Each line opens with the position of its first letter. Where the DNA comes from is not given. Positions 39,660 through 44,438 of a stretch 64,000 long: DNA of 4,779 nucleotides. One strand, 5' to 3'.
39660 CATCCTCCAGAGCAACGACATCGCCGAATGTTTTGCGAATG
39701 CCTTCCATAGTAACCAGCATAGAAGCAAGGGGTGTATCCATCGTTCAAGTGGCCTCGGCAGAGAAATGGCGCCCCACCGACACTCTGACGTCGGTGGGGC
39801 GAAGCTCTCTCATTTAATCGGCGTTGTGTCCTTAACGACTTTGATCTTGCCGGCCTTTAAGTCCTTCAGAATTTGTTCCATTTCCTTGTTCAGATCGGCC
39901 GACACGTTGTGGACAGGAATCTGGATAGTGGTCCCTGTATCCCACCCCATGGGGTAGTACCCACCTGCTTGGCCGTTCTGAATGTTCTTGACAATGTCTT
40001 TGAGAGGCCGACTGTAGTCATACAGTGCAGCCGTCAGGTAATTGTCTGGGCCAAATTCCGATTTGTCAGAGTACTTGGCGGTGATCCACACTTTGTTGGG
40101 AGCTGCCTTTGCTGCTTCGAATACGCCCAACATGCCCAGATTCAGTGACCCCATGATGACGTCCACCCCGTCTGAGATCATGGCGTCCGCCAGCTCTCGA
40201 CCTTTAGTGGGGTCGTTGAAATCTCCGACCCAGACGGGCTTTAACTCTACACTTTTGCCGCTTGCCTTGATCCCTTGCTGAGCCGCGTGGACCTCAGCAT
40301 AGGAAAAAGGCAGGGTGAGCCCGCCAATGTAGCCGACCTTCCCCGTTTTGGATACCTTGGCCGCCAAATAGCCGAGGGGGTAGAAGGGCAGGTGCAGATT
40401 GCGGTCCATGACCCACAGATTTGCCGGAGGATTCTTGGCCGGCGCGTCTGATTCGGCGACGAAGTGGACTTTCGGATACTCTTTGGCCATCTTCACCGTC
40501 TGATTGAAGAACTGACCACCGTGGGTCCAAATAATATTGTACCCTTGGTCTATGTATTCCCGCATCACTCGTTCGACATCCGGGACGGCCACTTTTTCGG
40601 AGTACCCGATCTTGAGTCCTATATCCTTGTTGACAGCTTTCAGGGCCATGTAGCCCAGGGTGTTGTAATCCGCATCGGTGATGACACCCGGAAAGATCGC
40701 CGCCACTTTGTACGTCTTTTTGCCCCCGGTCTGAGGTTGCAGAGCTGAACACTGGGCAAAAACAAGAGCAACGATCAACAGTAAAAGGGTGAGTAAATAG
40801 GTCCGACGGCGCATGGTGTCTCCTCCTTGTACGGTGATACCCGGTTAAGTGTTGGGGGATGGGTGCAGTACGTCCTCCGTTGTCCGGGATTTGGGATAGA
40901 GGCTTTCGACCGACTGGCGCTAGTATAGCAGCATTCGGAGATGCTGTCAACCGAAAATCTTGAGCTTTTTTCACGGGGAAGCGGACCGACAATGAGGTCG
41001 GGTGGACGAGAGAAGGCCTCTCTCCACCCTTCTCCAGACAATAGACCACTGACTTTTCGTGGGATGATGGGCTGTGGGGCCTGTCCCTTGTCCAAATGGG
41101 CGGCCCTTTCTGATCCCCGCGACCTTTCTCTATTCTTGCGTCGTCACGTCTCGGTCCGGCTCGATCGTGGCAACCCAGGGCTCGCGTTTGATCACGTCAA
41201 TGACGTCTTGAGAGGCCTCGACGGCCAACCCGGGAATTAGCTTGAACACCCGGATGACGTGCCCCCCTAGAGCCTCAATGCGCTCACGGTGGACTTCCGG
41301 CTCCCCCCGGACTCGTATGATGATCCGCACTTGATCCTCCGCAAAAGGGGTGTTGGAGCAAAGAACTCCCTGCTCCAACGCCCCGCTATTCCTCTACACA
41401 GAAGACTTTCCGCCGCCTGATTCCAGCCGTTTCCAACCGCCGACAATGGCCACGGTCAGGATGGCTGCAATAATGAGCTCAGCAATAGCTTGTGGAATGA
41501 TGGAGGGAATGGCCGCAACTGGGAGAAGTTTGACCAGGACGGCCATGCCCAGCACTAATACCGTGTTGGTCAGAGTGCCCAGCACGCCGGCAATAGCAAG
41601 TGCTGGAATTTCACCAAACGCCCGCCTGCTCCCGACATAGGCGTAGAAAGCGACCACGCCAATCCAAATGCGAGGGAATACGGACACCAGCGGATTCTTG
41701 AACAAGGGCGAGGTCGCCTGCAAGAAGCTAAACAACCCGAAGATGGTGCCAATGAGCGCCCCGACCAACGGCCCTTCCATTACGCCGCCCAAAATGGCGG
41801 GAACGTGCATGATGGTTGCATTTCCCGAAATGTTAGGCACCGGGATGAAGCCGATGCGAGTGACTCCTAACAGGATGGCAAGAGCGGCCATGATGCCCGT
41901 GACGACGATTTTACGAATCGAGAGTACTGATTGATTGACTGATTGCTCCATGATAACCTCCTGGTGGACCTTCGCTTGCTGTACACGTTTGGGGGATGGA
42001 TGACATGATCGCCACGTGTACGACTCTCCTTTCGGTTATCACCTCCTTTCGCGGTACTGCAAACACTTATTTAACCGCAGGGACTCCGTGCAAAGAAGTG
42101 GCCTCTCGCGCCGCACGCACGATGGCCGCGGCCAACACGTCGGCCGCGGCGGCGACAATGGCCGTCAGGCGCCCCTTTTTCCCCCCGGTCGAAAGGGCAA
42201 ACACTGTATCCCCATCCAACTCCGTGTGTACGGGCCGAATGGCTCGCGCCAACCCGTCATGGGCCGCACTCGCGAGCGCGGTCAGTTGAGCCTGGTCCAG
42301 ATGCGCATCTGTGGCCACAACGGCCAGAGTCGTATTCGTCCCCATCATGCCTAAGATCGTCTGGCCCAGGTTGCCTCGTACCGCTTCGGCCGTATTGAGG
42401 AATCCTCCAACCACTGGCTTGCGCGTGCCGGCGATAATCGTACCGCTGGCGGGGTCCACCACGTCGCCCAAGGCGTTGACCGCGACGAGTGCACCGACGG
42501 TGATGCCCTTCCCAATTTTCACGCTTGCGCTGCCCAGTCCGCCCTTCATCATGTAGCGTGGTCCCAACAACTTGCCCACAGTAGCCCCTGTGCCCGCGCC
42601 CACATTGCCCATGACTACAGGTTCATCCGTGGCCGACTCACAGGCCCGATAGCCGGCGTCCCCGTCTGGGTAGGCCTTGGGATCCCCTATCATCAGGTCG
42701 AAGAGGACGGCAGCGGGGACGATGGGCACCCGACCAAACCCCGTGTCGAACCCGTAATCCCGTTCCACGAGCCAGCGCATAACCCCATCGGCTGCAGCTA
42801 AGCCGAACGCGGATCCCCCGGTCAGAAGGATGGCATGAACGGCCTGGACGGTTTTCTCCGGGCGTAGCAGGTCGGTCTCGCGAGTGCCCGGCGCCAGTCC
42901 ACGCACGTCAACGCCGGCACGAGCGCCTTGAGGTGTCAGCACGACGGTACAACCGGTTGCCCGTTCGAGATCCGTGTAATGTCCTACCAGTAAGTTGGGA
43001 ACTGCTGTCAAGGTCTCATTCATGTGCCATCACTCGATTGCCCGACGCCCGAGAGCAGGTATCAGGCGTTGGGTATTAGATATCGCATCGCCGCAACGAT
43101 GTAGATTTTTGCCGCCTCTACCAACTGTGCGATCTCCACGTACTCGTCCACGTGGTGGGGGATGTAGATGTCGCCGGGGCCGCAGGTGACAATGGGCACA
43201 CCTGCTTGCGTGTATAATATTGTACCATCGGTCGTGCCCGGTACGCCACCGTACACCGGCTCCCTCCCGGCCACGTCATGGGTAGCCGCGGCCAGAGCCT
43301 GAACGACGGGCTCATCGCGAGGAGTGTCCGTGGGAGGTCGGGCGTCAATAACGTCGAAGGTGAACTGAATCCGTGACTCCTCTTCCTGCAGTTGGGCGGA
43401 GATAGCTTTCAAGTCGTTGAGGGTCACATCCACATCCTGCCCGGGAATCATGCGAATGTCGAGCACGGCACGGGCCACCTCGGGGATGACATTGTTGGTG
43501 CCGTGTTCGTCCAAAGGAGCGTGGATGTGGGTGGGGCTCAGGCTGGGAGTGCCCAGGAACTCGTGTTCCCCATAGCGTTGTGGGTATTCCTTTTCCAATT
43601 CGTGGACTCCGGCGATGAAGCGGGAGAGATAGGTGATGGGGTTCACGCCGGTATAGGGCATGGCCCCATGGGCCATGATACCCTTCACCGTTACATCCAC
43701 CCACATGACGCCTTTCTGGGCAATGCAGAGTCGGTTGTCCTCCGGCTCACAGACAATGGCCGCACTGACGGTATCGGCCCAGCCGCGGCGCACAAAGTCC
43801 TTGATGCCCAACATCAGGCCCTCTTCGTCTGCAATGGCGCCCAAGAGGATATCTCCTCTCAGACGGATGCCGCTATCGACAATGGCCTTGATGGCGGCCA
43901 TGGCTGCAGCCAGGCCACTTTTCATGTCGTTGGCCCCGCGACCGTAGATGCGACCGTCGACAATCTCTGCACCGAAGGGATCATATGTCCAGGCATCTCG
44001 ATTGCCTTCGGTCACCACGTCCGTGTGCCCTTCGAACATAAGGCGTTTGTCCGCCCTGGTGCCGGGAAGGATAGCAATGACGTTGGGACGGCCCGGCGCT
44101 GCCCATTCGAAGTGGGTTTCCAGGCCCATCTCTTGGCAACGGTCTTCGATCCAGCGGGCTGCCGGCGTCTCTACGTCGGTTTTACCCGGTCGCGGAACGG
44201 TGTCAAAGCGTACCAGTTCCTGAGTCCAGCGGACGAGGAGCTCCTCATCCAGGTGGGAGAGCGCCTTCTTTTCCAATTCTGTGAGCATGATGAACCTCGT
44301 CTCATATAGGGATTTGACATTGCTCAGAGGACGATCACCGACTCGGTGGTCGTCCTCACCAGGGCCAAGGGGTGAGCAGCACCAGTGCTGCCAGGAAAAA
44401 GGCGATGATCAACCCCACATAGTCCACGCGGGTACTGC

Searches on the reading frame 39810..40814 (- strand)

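Call 71: search_protein_families(library=pfam, proteins=[window:39810-40814:-], max_evalue=0.00001)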
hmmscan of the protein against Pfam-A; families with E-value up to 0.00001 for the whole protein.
window:39810-40814:- (334 aa): 1 family
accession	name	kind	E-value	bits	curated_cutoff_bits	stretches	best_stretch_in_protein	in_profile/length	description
PF02608.20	Bmp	-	1.3e-40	139.7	24.1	1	36-300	3-269/301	ABC transporter substrate-binding protein PnrA-like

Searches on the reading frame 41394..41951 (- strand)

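Call 71: search_protein_families(library=pfam, proteins=[window:41394-41951:-], max_evalue=0.00001)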
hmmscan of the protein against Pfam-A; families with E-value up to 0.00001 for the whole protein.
window:41394-41951:- (185 aa): 2 families
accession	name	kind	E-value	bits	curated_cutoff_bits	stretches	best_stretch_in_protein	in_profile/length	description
PF12822.12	ECF_trnsprt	-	3.3e-26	92.7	30.7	1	13-170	1-169/169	ECF transporter, substrate-specific component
PF07155.17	ECF-ribofla_trS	-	5.6e-06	26.9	26.7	1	10-169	2-166/172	ECF-type riboflavin transporter, S component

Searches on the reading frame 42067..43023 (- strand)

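Call 71: search_protein_families(library=pfam, proteins=[window:42067-43023:-], max_evalue=0.00001)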
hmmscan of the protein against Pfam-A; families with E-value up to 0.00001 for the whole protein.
window:42067-43023:- (318 aa): 1 family
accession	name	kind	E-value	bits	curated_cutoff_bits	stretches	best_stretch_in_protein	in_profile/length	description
PF03576.19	Peptidase_S58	-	7e-52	177.3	23.9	1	4-314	2-302/307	Peptidase family S58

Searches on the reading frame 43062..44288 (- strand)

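Call 39: search_protein_families(library=pfam, proteins=[window:43062-44288:-], max_evalue=0.001)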
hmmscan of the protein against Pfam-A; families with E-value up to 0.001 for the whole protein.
window:43062-44288:- (408 aa): 3 families
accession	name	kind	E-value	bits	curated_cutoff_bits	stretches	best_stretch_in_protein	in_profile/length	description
PF01546.33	Peptidase_M20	-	5.2e-36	124.9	24.6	1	84-399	1-203/206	Peptidase family M20/M25/M40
PF07687.19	M20_dimer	-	1e-19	70.9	21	1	189-302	1-104/107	Peptidase dimerisation domain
PF04389.22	Peptidase_M28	-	6.8e-10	39.4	21.3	1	69-178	1-90/193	Peptidase family M28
